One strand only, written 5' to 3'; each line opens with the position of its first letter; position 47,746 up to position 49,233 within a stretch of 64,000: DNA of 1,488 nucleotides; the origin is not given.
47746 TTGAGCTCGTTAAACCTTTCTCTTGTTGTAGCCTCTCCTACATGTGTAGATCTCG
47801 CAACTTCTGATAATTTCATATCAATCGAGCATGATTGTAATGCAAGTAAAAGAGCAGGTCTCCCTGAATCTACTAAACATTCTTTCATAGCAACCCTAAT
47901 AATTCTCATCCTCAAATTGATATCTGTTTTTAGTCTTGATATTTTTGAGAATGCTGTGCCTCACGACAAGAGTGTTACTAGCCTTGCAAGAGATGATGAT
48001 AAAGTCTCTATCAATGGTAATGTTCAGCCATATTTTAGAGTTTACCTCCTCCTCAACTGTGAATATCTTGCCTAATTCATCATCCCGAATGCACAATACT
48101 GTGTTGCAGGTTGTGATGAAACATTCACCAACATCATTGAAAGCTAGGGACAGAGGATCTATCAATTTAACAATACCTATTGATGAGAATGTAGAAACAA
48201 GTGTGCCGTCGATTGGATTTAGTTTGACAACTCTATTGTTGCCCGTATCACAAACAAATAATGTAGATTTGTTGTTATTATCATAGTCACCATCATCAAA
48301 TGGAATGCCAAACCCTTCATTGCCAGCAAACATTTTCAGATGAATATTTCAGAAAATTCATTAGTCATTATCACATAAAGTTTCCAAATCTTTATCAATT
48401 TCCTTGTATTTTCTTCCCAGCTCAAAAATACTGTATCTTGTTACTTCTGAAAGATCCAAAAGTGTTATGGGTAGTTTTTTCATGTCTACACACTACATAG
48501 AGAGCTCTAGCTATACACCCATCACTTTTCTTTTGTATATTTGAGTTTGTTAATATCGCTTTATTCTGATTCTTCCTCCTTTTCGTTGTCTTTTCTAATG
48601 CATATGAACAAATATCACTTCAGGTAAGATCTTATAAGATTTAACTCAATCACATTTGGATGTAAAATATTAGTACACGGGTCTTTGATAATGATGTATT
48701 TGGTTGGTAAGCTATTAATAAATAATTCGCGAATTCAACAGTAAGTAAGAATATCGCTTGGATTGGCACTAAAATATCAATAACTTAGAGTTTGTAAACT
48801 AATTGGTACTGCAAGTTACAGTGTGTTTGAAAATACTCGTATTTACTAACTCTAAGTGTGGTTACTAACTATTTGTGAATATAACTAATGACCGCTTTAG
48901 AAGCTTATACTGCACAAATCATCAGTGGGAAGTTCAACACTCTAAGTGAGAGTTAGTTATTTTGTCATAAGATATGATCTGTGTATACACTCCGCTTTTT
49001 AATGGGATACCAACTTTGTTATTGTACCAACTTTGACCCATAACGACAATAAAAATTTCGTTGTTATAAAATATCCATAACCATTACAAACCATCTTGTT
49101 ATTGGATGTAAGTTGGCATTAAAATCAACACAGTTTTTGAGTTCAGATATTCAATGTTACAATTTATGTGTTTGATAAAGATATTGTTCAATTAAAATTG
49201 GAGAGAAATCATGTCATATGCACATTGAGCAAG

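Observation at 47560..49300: Compositionally atypical ~1.7 kb island with an NHL-repeat ORF using foreign-looking codons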

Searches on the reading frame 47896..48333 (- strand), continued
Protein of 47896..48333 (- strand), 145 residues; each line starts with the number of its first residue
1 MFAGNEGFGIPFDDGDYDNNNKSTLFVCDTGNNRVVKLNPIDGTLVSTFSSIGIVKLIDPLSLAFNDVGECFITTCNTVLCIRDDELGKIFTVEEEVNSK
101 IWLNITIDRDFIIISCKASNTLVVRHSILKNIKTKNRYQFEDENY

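Call 88: predict_structure(protein=P0001)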
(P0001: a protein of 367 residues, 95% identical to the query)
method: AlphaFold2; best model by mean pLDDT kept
length: 367 residues; sequences in the alignment: 1
mean_pLDDT: 32.9   pTM: 0.24
mean pLDDT of the five models: 32.9, 30.7, 27.6, 26.9, 26.0
residues with pLDDT >= 90: 0; 70-90: 0; 50-70: 1; < 50: 366
segments of 3 or more residues with pLDDT < 50: 1-236, 238-367
pLDDT, mean of each block of 10 residues (from residue 1): 31 35 32 35 36 40 31 31 32 29 29 28 25 30 37 37 30 28 28 25 27 34 42 45 45 30 32 37 39 33 31 32 32 30 33 35 31
secondary structure, 60 per line:
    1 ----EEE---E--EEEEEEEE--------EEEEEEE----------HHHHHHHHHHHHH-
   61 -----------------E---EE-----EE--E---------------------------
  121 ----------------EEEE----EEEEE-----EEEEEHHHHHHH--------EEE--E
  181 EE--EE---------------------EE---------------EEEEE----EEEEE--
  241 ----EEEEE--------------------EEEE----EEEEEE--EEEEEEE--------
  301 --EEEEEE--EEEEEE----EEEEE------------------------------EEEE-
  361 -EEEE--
elements in order: E5-7 E14-21 E30-36 H47-59 E137-140 E145-149 E155-159 H160-166 E175-177 E180-182 E225-229 E234-238 E245-249 E270-273 E278-283 E286-292 E303-308 E311-316 E321-325 E356-359 E362-365
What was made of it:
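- On NHL repeat proteins (PF01436): The AlphaFold model of P0001 was too poor to confirm the blade count (pLDDT 33; call 88).
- Tried and rejected: The AlphaFold2 single-sequence model of P0001 was unusable (pLDDT 33; call 88).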

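Call 89: find_related_loci(query=P0001, collection=genome_contigs, flank=5000)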
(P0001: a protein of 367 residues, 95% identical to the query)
Query P0001 (367 aa) in genome_contigs; peptide patterns used: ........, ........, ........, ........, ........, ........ (x = any residue, [..] = any of these).
106 stretches matched a pattern, but none encodes a relative of the query by tblastn (E <= 1e-3).

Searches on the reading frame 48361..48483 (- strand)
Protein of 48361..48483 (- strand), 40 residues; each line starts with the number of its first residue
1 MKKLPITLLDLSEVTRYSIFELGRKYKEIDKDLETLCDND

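Call 6: search_protein_families(library=pfam, proteins=[window:48361-48483:-], max_evalue=10)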
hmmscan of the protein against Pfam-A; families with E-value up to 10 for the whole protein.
window:48361-48483:- (40 aa): 0 families

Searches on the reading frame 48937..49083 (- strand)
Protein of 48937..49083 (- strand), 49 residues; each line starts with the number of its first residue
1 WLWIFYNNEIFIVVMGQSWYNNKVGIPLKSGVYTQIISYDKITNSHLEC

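Call 36: search_protein_families(library=pfam, proteins=[window:48937-49083:-], max_evalue=10)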
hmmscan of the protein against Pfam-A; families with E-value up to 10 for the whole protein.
seq(49 aa): 0 families
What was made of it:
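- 48620..49200 (.): Unassigned ORF-free DNA of the island, GC about 0.30. It contains the two short local direct repeats and a 16-nt hairpin-forming inverted repeat (48783-48798 / 48842-48857). It may be degraded 5' part or upstream DNA of the TFIIB-like copy. No Pfam hit in the ten minus-strand segments tested (call 36).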
